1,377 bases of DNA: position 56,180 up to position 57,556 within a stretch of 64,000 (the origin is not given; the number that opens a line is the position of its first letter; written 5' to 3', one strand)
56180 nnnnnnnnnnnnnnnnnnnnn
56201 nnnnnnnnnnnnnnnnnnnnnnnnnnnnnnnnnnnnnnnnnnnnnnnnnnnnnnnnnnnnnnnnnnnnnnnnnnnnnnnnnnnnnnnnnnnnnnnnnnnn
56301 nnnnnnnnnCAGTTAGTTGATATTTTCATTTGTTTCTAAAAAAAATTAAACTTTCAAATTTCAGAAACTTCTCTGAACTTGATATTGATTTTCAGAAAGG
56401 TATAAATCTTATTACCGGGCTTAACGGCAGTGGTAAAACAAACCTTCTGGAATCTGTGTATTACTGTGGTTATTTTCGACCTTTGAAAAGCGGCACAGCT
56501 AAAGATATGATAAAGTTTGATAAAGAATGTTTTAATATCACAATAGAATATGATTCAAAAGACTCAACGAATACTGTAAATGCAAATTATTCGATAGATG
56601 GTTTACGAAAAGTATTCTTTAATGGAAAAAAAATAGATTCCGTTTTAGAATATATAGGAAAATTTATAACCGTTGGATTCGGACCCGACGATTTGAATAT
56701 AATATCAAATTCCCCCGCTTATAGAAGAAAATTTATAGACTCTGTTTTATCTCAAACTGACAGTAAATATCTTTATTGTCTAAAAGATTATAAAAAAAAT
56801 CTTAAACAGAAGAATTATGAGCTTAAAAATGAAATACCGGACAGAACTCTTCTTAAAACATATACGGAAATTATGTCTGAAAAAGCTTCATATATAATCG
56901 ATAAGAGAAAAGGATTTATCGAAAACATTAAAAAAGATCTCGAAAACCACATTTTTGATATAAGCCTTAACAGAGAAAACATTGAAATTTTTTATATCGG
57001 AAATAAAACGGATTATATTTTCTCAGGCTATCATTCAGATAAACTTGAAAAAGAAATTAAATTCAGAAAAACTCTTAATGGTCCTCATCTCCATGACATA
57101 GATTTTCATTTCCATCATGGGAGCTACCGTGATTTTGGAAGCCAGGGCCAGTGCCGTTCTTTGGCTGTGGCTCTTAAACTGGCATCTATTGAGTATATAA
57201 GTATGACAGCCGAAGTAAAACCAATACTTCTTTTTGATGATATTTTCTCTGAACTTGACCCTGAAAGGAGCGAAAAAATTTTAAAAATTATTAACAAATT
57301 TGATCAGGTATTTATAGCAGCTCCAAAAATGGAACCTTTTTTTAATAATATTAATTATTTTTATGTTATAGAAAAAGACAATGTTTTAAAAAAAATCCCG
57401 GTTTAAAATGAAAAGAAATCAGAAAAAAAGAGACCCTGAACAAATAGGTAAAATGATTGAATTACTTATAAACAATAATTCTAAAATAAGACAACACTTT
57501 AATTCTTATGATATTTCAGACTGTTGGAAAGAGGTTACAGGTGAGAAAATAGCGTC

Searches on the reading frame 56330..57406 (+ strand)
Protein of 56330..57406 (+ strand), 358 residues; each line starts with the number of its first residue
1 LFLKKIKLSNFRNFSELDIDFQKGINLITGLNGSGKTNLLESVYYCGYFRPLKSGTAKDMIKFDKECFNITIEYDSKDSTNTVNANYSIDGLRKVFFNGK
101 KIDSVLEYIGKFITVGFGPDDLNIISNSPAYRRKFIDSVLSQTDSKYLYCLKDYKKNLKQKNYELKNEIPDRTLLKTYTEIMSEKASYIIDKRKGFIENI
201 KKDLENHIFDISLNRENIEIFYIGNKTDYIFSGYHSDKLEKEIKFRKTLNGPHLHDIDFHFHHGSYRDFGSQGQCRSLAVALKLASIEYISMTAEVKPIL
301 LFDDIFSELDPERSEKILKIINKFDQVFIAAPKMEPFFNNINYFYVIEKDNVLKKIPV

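Call 14: search_protein_families(library=pfam, proteins=[window:56330-57406:+], max_evalue=0.00001)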
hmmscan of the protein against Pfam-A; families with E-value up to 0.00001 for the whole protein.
window:56330-57406:+ (358 aa): 4 families
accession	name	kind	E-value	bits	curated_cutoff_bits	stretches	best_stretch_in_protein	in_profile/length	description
PF02463.25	SMC_N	-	3.5e-23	82.6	40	1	2-342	1-206/220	RecF/RecN/SMC N terminal domain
PF13476.12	AAA_23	-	1.9e-15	58.5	27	1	5-204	1-200/201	AAA domain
PF13175.12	AAA_15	-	5e-13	49.8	32.1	1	1-245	1-171/374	AAA ATPase domain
PF13304.12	AAA_21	-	2e-08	35.1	27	1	25-324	1-286/304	AAA domain, putative AbiEii toxin, Type IV TA system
